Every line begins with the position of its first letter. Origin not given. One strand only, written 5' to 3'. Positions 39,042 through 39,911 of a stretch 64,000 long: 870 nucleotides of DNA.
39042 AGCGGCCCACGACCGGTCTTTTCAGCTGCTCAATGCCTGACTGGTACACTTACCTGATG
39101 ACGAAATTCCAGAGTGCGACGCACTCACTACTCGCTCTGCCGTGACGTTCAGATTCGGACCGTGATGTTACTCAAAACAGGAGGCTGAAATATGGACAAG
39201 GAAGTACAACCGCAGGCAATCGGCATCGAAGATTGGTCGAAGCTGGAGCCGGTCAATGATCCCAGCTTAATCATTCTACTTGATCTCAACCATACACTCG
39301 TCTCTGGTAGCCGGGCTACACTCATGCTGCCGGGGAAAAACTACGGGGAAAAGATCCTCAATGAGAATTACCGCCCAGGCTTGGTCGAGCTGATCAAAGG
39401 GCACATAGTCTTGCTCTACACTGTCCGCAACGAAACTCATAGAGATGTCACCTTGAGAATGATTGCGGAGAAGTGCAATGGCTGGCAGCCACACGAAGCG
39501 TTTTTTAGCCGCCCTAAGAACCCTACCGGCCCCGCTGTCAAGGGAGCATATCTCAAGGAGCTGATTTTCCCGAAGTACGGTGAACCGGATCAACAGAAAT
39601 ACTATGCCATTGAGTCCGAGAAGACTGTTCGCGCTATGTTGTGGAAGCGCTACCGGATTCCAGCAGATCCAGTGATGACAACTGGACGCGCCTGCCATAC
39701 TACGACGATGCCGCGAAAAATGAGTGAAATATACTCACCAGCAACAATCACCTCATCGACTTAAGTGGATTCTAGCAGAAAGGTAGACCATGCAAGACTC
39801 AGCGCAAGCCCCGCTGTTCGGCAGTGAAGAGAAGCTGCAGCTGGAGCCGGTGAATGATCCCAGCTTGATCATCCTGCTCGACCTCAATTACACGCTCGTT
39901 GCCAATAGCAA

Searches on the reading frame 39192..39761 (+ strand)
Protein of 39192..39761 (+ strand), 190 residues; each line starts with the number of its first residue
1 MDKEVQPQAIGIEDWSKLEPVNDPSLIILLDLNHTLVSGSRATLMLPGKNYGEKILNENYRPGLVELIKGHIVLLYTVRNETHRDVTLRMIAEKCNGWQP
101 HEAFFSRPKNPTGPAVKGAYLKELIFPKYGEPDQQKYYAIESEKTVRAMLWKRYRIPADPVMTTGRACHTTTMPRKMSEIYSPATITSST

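Call 14: search_protein_families(library=pfam, max_evalue=0.1, proteins=[window:39192-39761:+])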
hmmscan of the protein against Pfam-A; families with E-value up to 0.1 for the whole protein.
window:39192-39761:+ (190 aa): 0 families

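Call 57: find_homologous_proteins(query=window:39192-39761:+, max_evalue=0.001)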
Query window:39192-39761:+ (190 aa): 27 proteins with E <= 0.001 among 93 candidates.
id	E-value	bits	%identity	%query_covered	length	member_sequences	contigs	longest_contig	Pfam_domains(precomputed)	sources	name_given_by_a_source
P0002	4.2e-94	331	86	92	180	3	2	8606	-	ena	-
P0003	6.0e-88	311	80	92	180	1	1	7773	-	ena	-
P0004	4.1e-81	289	80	85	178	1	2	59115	-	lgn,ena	-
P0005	1.1e-70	255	67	92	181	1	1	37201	-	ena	-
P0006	1.3e-70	255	71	82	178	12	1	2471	-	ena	-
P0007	2.6e-68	247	69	84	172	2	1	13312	-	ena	-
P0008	2.9e-67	244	70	83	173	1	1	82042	-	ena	-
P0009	3.1e-67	244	69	86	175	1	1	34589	-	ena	-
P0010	5.5e-67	243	70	85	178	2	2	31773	-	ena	-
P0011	3.4e-65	237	68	80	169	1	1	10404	-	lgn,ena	-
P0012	7.4e-63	229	70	79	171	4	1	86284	-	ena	-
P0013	1.1e-62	229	68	85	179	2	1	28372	-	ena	-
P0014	6.3e-61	223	67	85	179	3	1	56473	-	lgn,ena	-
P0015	1.2e-51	193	70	68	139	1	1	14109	-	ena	-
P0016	5.4e-51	191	59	85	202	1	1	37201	-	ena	-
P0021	3.9e-46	175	54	92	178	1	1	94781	-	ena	-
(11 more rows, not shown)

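Call 58: find_encoding_contigs(protein=P0002, flank=10000, max_places=4)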
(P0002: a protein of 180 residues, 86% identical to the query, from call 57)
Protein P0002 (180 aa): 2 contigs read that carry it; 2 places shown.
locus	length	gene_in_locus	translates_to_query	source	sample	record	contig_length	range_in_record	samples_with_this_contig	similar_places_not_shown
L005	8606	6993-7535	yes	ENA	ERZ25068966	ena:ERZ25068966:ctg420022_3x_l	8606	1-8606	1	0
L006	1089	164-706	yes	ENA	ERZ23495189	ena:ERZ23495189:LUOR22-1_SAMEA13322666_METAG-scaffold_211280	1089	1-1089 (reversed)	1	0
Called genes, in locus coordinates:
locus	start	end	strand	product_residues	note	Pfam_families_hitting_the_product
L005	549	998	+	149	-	PF12762:DDE_Tnp_IS1595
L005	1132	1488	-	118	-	-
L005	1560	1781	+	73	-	-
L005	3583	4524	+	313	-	-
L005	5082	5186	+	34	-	-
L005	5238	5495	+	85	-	-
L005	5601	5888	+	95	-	-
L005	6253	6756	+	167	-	-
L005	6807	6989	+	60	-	-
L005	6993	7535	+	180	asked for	-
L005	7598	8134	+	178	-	-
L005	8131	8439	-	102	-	-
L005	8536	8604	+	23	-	?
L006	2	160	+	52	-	?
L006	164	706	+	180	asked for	-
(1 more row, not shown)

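Call 59: find_encoding_contigs(protein=P0003, flank=10000, max_places=4)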
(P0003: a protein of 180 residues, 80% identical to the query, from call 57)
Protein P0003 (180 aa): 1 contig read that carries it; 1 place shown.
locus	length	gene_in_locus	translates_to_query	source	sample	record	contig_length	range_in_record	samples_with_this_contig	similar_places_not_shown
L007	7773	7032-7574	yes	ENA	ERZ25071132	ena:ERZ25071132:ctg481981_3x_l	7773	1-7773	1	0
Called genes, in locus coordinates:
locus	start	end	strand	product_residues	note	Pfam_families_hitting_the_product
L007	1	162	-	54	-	?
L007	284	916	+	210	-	-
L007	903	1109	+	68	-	PF00589:Phage_integrase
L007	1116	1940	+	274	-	-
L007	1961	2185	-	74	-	-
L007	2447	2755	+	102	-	-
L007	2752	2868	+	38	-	-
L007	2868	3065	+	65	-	-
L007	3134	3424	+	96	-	-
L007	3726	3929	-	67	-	-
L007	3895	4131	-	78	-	-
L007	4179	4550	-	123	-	-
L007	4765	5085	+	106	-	-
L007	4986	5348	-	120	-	-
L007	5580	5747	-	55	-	-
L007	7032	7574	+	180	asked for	-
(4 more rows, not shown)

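Call 60: find_encoding_contigs(protein=P0004, flank=10000, max_places=4)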
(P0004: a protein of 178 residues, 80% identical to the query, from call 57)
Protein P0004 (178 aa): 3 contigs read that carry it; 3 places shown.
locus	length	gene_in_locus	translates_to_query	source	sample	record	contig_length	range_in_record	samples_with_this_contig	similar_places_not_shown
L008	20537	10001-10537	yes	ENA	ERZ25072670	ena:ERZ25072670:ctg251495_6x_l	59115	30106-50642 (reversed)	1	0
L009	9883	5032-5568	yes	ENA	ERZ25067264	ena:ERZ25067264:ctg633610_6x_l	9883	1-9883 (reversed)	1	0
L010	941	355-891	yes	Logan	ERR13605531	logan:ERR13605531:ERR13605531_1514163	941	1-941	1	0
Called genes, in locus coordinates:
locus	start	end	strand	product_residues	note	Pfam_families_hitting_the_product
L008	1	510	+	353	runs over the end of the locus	PF01408:GFO_IDH_MocA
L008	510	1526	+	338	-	-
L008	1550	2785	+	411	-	PF02311:AraC_binding (weak), PF07883:Cupin_2, PF04321:RmlD_sub_bind (weak), PF01073:3Beta_HSD, PF01370:Epimerase, PF13460:NAD_binding_10 (faint), PF16363:GDP_Man_Dehyd, PF07993:NAD_binding_4 (weak)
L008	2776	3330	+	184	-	PF06684:AA_synth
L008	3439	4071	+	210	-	PF00857:Isochorismatase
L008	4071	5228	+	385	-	PF01979:Amidohydro_1, PF07969:Amidohydro_3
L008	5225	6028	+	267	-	PF00106:adh_short, PF08659:KR, PF23441:SDR, PF13561:adh_short_C2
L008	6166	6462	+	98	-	-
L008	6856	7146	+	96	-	-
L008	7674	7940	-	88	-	-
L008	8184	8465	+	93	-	-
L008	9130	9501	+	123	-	PF20403:DUF6693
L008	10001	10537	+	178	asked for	-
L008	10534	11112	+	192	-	-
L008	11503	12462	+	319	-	PF00589:Phage_integrase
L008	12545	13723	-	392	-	-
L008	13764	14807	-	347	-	PF01210:NAD_Gly3P_dh_N (weak), PF02558:ApbA, PF08546:ApbA_C (weak)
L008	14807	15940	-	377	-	PF00155:Aminotran_1_2 (weak), PF01041:DegT_DnrJ_EryC1, PF01053:Cys_Met_Meta_PP (faint)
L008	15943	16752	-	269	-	PF02633:Creatininase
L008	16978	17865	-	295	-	PF12911:OppC_N, PF00528:BPD_transp_1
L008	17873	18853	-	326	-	PF19300:BPD_transp_1_N (faint), PF00528:BPD_transp_1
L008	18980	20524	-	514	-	PF00496:SBP_bac_5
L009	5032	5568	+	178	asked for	-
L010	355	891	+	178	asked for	-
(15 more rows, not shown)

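Call 62: find_encoding_contigs(protein=P0005, flank=10000, max_places=3)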
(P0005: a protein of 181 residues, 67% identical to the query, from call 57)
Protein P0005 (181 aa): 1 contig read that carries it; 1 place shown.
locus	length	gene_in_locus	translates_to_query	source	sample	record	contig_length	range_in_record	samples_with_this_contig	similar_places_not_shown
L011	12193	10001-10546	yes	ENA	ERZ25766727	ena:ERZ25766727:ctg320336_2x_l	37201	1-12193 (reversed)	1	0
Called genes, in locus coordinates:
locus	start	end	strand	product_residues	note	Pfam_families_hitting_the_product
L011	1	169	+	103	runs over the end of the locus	PF08869:XisI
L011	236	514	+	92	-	PF00441:Acyl-CoA_dh_1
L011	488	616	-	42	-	-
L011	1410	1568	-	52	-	-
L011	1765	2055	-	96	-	-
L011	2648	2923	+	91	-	-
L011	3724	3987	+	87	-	-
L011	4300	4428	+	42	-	-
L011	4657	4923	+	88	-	-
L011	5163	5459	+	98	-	-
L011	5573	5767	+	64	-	PF01527:HTH_Tnp_1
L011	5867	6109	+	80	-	-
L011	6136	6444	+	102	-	PF00665:rve (weak)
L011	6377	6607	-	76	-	-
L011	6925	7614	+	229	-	-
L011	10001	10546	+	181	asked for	-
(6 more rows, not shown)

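Call 63: find_encoding_contigs(protein=P0008, flank=10000, max_places=3)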
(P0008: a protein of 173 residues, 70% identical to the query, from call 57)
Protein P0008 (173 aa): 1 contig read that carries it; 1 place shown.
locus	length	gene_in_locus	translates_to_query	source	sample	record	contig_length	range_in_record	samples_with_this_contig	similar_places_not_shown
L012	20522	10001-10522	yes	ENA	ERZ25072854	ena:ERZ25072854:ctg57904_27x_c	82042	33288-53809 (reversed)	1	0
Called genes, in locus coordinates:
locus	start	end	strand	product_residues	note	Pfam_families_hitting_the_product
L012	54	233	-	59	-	-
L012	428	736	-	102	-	-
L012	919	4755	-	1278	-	PF00041:fn3, PF16656:Pur_ac_phosph_N (faint), PF25059:FN3_DSCAM-DSCAML_C (faint), PF00041:fn3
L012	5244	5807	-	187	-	PF00440:TetR_N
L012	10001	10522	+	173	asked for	-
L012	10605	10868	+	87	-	-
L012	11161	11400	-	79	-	-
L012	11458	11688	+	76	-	PF10047:DUF2281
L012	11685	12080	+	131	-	PF01850:PIN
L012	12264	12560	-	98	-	-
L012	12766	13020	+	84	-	-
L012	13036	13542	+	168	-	PF00589:Phage_integrase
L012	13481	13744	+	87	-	PF00589:Phage_integrase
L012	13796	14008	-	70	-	-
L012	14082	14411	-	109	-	-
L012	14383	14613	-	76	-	-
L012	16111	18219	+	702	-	PF00512:HisKA, PF02518:HATPase_c, PF00072:Response_reg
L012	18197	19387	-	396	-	PF00072:Response_reg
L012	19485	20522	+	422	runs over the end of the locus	PF01547:SBP_bac_1, PF13416:SBP_bac_8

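Call 64: find_encoding_contigs(protein=P0012, flank=10000, max_places=3)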
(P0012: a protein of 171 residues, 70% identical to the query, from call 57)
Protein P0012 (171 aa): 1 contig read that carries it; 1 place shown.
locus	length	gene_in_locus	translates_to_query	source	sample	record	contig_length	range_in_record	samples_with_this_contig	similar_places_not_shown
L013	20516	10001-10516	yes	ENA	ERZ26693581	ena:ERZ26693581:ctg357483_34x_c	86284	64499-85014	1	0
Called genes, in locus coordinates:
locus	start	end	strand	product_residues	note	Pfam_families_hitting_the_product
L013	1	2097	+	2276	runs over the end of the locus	PF02415:Chlam_PMP (faint), PF00041:fn3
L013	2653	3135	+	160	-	-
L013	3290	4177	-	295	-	PF00589:Phage_integrase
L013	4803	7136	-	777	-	PF13155:Toprim_2 (weak)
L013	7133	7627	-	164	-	-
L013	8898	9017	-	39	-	-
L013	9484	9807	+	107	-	PF05987:DUF898 (faint), PF20403:DUF6693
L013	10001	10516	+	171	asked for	-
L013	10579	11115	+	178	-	-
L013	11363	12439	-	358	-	PF02195:ParB_N (weak), PF13518:HTH_28 (faint), PF01381:HTH_3 (faint), PF04218:CENP-B_N (faint), PF13384:HTH_23 (weak), PF08281:Sigma70_r4_2 (faint), PF09339:HTH_IclR (faint), PF13412:HTH_24 (faint)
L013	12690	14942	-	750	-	PF13155:Toprim_2 (weak), PF13662:Toprim_4 (weak)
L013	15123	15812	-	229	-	-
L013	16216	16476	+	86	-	-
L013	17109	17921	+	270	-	PF00142:Fer4_NifH (faint), PF01656:CbiA, PF02374:ArsA_ATPase (weak), PF06564:CBP_BcsQ, PF09140:MipZ (weak), PF10609:ParA, PF13614:AAA_31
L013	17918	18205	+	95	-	-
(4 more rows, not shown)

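Call 65: find_encoding_contigs(protein=P0014, flank=10000, max_places=3)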
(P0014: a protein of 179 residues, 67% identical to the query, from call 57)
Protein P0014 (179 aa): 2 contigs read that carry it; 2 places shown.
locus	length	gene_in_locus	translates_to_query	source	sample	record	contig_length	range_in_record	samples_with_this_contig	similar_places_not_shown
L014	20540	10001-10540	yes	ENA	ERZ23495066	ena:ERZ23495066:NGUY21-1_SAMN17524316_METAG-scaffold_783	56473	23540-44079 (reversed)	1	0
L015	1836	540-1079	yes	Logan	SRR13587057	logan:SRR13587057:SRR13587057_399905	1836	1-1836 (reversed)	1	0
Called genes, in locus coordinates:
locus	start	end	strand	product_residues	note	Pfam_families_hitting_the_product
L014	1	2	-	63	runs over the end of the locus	-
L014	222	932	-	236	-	PF11536:DUF3226, PF20469:OLD-like_TOPRIM (weak)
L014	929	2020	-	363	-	PF02463:SMC_N (faint), PF13175:AAA_15, PF13476:AAA_23, PF13304:AAA_21, PF13175:AAA_15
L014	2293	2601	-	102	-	-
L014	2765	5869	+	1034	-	-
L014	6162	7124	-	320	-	PF00589:Phage_integrase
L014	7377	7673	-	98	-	-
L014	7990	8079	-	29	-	-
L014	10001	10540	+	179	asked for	-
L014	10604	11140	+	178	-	-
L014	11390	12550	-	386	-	PF13518:HTH_28 (faint), PF01381:HTH_3 (faint), PF13384:HTH_23, PF02796:HTH_7 (faint), PF08281:Sigma70_r4_2 (faint), PF09339:HTH_IclR (faint), PF13412:HTH_24 (faint), PF13551:HTH_29 (faint), +2 more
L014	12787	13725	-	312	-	PF02796:HTH_7 (faint), PF13384:HTH_23 (weak), PF13560:HTH_31 (faint), PF01381:HTH_3 (faint), PF08281:Sigma70_r4_2 (faint), PF09339:HTH_IclR (faint), PF13518:HTH_28 (faint), PF13551:HTH_29 (faint), +1 more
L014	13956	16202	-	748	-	PF13155:Toprim_2, PF13662:Toprim_4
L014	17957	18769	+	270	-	PF00142:Fer4_NifH (weak), PF01656:CbiA, PF02374:ArsA_ATPase, PF06564:CBP_BcsQ, PF09140:MipZ (weak), PF10609:ParA, PF13614:AAA_31, PF16575:CLP1_P (faint)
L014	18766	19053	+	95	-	-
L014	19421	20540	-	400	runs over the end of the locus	PF04471:Mrr_cat (faint)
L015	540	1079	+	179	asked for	-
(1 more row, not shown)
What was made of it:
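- The elements are integrative or plasmid-like, with integrase, ParA, ParB and Toprim genes (calls 64, 65).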

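Call 68: find_encoding_contigs(protein=P0009, flank=10000, max_places=3)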
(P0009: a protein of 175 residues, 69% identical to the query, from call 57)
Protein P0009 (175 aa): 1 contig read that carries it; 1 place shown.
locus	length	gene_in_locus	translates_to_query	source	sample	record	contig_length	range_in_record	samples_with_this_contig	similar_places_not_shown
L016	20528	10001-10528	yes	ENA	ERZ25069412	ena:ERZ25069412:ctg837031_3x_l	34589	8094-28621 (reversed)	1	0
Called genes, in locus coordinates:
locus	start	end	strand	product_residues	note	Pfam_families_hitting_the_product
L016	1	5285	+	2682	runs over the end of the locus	PF00560:LRR_1 (faint), PF12799:LRR_4 (faint), PF13855:LRR_8 (faint), PF23598:LRR_14, PF16656:Pur_ac_phosph_N (faint), PF00041:fn3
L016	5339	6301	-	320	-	PF02899:Phage_int_SAM_1 (faint), PF00589:Phage_integrase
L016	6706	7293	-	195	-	PF00440:TetR_N (weak)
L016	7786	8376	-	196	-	PF00440:TetR_N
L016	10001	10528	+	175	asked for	-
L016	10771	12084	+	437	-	PF09903:DUF2130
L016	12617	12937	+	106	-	-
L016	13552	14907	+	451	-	PF13416:SBP_bac_8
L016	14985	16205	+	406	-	-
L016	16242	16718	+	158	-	PF00356:LacI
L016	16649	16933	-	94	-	-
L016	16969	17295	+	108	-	PF00532:Peripla_BP_1 (weak), PF13377:Peripla_BP_3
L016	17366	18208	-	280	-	PF04545:Sigma70_r4 (faint), PF13936:HTH_38 (faint), PF00196:GerE (faint), PF01381:HTH_3 (faint), PF02796:HTH_7 (faint), PF08281:Sigma70_r4_2 (faint), PF09339:HTH_IclR (faint), PF13384:HTH_23 (weak), +2 more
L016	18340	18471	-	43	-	-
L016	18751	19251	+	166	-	-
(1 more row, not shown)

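Call 69: find_encoding_contigs(protein=P0010, flank=10000, max_places=3)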
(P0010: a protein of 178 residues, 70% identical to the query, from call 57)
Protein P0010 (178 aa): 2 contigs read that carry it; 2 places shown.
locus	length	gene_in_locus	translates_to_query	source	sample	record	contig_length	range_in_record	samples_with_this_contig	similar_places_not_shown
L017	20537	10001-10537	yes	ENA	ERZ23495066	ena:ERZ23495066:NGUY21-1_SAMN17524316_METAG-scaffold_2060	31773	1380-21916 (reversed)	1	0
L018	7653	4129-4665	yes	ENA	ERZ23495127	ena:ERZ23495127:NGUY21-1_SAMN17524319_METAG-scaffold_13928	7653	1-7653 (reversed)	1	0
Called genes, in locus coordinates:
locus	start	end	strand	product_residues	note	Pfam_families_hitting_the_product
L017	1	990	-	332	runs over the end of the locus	PF18144:SMODS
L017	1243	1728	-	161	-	-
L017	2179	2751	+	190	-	-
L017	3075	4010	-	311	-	-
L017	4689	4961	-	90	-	PF01850:PIN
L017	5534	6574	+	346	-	PF00589:Phage_integrase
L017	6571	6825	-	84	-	-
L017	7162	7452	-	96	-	-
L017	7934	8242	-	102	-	-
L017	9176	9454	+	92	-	-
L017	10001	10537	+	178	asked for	-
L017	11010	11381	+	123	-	PF18478:PIN_10, PF18480:DUF5615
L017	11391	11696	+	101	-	-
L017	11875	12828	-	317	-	PF00903:Glyoxalase, PF13669:Glyoxalase_4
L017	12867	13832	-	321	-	PF00248:Aldo_ket_red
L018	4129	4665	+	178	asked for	-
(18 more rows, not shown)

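Call 70: find_encoding_contigs(protein=P0013, flank=10000, max_places=3)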
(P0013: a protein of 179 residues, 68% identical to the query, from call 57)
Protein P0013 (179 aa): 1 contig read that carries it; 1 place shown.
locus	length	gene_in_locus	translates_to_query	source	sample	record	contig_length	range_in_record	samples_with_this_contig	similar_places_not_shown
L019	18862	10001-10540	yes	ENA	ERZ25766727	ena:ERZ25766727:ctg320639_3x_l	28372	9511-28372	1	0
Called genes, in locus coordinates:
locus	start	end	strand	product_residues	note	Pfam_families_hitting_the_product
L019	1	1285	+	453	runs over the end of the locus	PF01420:Methylase_S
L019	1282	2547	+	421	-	PF04313:HSDR_N, PF00270:DEAD (weak), PF04851:ResIII, PF18766:SWI2_SNF2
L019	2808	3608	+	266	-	PF22679:T1R_D3-like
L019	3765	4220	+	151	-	-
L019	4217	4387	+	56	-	-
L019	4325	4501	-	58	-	PF13683:rve_3, PF13333:rve_2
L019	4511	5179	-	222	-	PF13276:HTH_21, PF00665:rve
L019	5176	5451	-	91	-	PF01527:HTH_Tnp_1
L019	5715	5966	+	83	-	PF01863:YgjP-like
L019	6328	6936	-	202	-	PF00589:Phage_integrase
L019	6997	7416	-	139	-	-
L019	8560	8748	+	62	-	-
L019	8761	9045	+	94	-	-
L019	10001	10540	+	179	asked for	-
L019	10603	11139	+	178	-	-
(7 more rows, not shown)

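Call 91: predict_structure(alignment_id=A9)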
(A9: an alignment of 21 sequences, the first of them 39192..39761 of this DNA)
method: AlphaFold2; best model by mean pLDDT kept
length: 190 residues; sequences in the alignment: 21
mean_pLDDT: 71.4   pTM: 0.70
mean pLDDT of the five models: 71.4, 68.9, 67.0, 64.9, 56.0
residues with pLDDT >= 90: 23; 70-90: 99; 50-70: 21; < 50: 47
segments of 3 or more residues with pLDDT < 50: 1-20, 163-172, 174-190
pLDDT, mean of each block of 10 residues (from residue 1): 36 42 77 72 68 79 79 87 88 88 78 80 90 86 88 89 48 44 38
secondary structure, 60 per line:
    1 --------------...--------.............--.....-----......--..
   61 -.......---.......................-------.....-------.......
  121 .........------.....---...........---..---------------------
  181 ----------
elements in order: E26-31 H32-36 H41-45 H51-56 H62-68 E72-80 H81-94 E102-106 H114-129 E136-140 H144-154

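Call 95: fold_search(model_id=the predicted structure, library=pdb)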
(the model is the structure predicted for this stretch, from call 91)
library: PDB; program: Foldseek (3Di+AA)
matches with E <= 10: 1282; with E <= 0.001: 8
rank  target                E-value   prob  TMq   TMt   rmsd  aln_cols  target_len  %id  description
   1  5uj0_A                2.9e-05  1.00  0.56  0.72   3.3       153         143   16  Structure of T4Pnkp 3' phosphatase covalently bound to BeF3 (released 2017-02-08)
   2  4xru_D                3.6e-05  1.00  0.51  0.35   4.2       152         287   16  Structure of Pnkp1/Rnl/Hen1 complex (released 2015-04-22)
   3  4fyp_B                7.8e-05  1.00  0.51  0.45   5.8       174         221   14  Crystal Structure of Plant Vegetative Storage Protein (released 2013-06-26)
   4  1ltq                  9.5e-05  1.00  0.55  0.36   5.6       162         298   15  CRYSTAL STRUCTURE OF T4 POLYNUCLEOTIDE KINASE (released 2002-10-09)
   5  4xru_A                1.3e-04  1.00  0.51  0.35   5.5       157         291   15  Structure of Pnkp1/Rnl/Hen1 complex (released 2015-04-22)
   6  4xrp_A                1.7e-04  1.00  0.51  0.33   5.5       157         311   15  Structure of the Pnkp1/Rnl/Hen1 RNA repair complex (released 2015-04-22)
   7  4fyp_A                1.7e-04  1.00  0.50  0.43   7.8       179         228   14  Crystal Structure of Plant Vegetative Storage Protein (released 2013-06-26)
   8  5uj0_B                3.0e-04  1.00  0.55  0.71   3.5       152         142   16  Structure of T4Pnkp 3' phosphatase covalently bound to BeF3 (released 2017-02-08)
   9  2ia5_D                1.8e-03  1.00  0.53  0.35   5.4       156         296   17  T4 polynucleotide kinase/phosphatase with bound sulfate and magnesium. (released 2007-06-05)
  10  1rc8_A                1.9e-03  1.00  0.48  0.33   5.4       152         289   12  T4 Polynucleotide Kinase bound to 5'-GTCAC-3' ssDNA (released 2004-02-17)
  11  2ia5_C                2.4e-03  1.00  0.53  0.35   4.4       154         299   16  T4 polynucleotide kinase/phosphatase with bound sulfate and magnesium. (released 2007-06-05)
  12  3bwv_A                3.4e-03  0.97  0.35  0.39   8.5       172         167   12  Crystal structure of deoxyribonucleotidase-like protein (NP_764060.1) from Staphylococcus epidermidis ATCC 12228 at 1. (released 2008-01-22)
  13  2ia5_B                4.4e-03  1.00  0.54  0.36   4.2       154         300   16  T4 polynucleotide kinase/phosphatase with bound sulfate and magnesium. (released 2007-06-05)
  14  2ia5_H                5.0e-03  1.00  0.52  0.34   4.3       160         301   17  T4 polynucleotide kinase/phosphatase with bound sulfate and magnesium. (released 2007-06-05)
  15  2ia5_G                5.0e-03  1.00  0.50  0.34   4.3       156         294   15  T4 polynucleotide kinase/phosphatase with bound sulfate and magnesium. (released 2007-06-05)
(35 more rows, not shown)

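Call 100: find_encoding_contigs(protein=P0021, flank=10000, max_places=3)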
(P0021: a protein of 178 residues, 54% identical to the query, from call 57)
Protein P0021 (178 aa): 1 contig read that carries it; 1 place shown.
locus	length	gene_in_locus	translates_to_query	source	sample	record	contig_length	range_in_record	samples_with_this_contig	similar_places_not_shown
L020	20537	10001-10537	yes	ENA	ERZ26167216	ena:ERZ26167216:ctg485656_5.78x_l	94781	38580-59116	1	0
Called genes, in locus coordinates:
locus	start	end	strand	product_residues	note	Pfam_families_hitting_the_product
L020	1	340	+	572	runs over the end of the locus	PF01979:Amidohydro_1, PF07969:Amidohydro_3 (weak), PF13382:Adenine_deam_C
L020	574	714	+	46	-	-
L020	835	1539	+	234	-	PF00589:Phage_integrase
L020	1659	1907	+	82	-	-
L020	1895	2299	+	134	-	PF01850:PIN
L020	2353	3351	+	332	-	PF18144:SMODS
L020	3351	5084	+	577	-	PF00899:ThiF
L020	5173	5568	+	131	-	PF14464:Prok-JAB (weak)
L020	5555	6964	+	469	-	PF18145:SAVED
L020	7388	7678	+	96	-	-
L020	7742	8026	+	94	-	-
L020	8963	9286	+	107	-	PF05987:DUF898 (faint), PF20403:DUF6693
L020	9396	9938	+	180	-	-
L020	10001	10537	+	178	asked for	-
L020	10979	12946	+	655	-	PF00580:UvrD-helicase, PF13245:AAA_19, PF00580:UvrD-helicase, PF13361:UvrD_C, PF13538:UvrD_C_2 (weak)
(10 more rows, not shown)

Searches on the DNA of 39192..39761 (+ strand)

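Call 97: search_rna_families(sources=[L012, L016, L008], threshold=evalue, max_evalue=1)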
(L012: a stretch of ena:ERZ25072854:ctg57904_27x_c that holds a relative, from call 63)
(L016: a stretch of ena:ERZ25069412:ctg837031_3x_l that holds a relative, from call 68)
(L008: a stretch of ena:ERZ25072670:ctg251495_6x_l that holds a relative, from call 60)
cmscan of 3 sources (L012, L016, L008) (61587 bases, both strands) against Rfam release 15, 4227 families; matches with E-value up to 1: 0.
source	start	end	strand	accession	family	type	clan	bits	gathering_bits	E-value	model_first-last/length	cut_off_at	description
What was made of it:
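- On Any Rfam 15 family: Nothing at E up to 1 in three homologous loci (call 97).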
